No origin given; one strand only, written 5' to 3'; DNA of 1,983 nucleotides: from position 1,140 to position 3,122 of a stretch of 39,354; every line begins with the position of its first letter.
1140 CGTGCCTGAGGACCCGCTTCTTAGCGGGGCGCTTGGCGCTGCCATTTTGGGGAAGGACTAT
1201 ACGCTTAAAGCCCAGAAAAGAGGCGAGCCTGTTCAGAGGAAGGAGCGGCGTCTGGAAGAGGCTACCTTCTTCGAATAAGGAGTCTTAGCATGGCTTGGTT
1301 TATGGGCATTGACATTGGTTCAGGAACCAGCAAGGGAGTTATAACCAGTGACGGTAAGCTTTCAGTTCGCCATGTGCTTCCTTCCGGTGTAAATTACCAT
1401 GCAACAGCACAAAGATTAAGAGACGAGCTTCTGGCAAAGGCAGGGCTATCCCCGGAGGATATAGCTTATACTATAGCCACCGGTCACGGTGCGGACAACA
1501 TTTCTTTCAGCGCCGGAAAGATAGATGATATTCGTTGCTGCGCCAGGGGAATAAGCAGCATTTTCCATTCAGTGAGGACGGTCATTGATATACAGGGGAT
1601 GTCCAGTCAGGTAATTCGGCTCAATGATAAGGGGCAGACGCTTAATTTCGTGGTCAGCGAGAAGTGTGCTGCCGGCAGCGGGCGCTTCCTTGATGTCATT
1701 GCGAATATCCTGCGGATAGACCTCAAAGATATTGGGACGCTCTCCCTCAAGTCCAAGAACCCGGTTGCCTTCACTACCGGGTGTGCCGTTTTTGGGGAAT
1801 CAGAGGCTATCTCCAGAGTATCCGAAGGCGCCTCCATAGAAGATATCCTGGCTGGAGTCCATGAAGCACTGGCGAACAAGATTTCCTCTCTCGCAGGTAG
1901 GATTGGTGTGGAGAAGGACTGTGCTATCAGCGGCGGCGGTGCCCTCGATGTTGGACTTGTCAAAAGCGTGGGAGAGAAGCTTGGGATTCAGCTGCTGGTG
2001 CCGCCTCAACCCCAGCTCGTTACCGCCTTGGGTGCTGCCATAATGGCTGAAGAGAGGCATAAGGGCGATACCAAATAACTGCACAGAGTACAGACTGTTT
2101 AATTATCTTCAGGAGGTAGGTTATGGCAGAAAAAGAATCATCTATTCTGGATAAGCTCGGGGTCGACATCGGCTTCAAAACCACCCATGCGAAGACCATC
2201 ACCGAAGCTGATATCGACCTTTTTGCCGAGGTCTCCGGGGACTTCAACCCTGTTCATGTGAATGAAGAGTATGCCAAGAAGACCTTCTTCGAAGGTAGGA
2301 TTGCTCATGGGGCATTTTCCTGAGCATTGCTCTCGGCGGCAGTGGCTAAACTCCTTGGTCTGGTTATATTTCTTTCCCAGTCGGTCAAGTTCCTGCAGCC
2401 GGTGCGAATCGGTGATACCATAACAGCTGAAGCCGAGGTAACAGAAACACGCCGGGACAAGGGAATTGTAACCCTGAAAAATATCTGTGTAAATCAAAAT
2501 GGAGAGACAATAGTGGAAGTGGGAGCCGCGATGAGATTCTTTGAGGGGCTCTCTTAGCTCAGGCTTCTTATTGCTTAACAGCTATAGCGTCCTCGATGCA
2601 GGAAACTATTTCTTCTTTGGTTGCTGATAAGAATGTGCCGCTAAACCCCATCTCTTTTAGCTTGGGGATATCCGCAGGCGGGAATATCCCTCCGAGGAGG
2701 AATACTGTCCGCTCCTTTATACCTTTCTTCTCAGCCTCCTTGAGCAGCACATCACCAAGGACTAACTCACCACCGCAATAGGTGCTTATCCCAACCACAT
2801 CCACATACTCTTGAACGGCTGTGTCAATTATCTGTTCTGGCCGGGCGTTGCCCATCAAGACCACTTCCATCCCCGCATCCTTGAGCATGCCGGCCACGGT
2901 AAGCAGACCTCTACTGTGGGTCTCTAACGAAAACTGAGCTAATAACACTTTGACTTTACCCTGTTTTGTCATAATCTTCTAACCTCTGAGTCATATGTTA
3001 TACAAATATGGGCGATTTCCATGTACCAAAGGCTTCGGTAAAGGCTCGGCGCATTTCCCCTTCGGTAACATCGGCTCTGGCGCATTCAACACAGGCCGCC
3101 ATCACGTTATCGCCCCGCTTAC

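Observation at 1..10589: One locus joins an ATP-driven Bcr/Hgd-type radical enzyme to a B12-dependent acyl-CoA mutase: candidate undescribed anaerobic acid-degradation pathway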

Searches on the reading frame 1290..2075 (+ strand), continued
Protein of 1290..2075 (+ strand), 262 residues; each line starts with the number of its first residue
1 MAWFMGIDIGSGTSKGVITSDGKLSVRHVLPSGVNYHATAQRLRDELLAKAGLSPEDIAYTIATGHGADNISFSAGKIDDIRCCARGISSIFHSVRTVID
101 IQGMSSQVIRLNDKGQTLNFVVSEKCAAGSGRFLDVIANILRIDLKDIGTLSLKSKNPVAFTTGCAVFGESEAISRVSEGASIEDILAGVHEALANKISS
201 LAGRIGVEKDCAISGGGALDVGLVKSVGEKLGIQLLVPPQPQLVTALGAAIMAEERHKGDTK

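Call 62: search_solved_structures(query=L002:5047-6381:+, max_evalue=1e-10, show_alignments=3)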
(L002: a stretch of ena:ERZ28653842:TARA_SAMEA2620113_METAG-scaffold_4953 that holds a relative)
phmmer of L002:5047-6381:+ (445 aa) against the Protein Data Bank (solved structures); distinct sequences matched with E-value up to 1e-10: 3.
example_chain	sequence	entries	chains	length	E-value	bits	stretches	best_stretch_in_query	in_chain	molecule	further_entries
3o3m_A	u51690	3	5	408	2.5e-17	66.4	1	25-439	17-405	alpha subunit 2-hydroxyisocaproyl-CoA dehydratase | alpha-subunit 2-hydroxyisocaproyl-CoA dehydratase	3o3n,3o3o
8s02_A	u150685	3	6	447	1.9e-15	60.2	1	40-302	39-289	BzdO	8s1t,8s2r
9g87_A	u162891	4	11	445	5.4e-15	58.7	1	28-433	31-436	3-methylbenzoyl-CoA reductase beta subunit MbdO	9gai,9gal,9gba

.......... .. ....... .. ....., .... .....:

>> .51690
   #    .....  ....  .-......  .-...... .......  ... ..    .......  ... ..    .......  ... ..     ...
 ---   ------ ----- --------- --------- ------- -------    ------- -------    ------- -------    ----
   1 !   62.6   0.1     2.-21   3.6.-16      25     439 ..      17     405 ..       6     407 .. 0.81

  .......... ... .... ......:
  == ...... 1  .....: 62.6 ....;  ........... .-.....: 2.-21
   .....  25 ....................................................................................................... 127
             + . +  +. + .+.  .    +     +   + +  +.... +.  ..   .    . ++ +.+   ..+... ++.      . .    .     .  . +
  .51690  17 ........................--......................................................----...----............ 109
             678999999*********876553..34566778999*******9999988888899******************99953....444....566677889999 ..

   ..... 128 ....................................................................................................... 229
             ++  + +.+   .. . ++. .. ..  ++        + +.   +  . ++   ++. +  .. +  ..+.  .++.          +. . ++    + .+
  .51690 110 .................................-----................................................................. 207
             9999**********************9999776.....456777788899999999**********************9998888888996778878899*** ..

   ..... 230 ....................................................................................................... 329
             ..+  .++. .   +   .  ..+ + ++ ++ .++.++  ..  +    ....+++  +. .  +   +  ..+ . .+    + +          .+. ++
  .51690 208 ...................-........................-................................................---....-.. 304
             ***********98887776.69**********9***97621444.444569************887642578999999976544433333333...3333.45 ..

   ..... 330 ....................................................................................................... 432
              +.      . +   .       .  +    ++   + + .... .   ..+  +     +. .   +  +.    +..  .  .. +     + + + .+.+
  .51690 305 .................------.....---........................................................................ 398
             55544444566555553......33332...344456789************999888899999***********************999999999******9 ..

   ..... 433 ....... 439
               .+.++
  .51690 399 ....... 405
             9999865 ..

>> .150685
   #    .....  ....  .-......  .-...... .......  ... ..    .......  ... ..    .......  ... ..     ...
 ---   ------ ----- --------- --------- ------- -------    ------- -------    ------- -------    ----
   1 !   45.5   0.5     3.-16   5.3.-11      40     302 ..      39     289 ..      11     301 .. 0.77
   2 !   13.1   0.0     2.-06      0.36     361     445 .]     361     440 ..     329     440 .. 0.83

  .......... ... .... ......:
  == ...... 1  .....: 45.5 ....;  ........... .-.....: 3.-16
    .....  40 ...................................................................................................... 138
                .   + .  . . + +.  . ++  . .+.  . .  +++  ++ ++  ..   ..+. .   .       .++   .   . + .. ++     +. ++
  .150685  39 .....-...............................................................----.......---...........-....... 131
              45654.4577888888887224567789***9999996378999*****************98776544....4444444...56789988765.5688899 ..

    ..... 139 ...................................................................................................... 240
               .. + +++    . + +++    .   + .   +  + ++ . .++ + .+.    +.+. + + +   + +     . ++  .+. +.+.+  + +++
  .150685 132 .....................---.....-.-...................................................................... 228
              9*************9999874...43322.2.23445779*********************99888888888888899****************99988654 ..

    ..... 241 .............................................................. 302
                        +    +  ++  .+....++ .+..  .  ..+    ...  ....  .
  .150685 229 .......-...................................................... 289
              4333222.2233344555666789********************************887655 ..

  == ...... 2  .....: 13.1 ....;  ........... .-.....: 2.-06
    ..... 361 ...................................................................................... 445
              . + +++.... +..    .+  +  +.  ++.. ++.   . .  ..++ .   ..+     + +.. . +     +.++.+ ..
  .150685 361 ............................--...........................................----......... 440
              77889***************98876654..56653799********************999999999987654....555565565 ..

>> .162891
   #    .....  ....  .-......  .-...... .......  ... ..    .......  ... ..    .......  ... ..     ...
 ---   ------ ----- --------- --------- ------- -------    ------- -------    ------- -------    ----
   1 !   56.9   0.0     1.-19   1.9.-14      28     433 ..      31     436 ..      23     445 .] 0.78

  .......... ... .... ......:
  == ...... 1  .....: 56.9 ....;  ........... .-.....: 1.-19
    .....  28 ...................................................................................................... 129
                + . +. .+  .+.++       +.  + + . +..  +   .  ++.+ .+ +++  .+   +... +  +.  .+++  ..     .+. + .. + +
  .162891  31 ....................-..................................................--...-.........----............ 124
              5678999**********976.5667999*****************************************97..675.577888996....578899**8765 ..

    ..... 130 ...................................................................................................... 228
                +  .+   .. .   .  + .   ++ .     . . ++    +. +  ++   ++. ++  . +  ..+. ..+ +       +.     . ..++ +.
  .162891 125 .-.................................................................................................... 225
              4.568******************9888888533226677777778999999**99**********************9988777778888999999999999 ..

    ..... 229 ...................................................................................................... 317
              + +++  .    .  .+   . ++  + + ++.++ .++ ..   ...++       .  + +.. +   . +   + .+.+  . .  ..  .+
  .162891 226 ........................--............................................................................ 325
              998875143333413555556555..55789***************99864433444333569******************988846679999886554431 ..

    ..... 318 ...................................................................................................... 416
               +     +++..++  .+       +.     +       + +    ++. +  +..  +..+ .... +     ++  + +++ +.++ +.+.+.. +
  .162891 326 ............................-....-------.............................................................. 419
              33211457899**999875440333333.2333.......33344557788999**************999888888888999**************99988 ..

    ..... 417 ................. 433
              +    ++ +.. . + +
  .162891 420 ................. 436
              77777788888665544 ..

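Call 84: search_solved_structures(query=window:1290-2075:+, max_evalue=1e-10)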
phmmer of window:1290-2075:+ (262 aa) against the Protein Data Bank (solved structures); distinct sequences matched with E-value up to 1e-10: 5.
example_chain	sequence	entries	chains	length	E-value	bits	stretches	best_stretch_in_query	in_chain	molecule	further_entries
4eht_A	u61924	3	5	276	6.1e-64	219.2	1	3-258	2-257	Activator of 2-hydroxyisocaproyl-CoA dehydratase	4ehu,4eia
1hux_A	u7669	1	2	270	3.3e-52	180.8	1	3-255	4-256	ACTIVATOR OF (R)-2-HYDROXYGLUTARYL-COA DEHYDRATASE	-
9gai_D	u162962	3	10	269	2.8e-51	177.7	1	3-253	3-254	3-methylbenzoyl-CoA reductase alpha subunit MbdQ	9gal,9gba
7yyl_E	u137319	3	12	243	1.1e-37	133.2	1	4-255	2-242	Putative CoA-substrate-specific enzyme activase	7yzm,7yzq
9gai_C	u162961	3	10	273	3.1e-33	118.7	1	1-256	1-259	3-methylbenzoyl-CoA reductase delta subunit MbdP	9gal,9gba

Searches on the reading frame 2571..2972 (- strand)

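Call 7: search_protein_families(library=pfam, proteins=[window:2571-2972:-])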
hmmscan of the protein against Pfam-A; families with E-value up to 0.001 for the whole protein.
window:2571-2972:- (134 aa): 1 family
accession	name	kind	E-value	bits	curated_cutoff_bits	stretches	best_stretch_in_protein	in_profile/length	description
PF02310.24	B12-binding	-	6.6e-16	58.7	32.1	1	8-109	2-104/121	B12 binding domain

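Call 10: search_protein_families(library=ncbifam, proteins=[window:2571-2972:-])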
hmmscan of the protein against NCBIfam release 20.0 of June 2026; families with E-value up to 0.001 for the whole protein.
window:2571-2972:- (134 aa): 4 families
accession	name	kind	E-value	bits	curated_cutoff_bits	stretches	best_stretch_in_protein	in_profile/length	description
TIGR00640.1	acid_CoA_mut_C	subfamily_domain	1.9e-22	79.6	57.45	1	6-130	2-127/132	methylmalonyl-CoA mutase C-terminal domain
NF006944.0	PRK09426.1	equivalog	3.1e-14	51.9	876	1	6-119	589-702/721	methylmalonyl-CoA mutase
NF045497.1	IsobCoAmut_IcmF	equivalog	1e-07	30.2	1500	1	7-114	3-112/1076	fused isobutyryl-CoA mutase/GTPase IcmF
NF041607.1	dimeth_corrin_MtbC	equivalog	0.00012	21.7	350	1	18-96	94-173/203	dimethylamine corrinoid protein MtbC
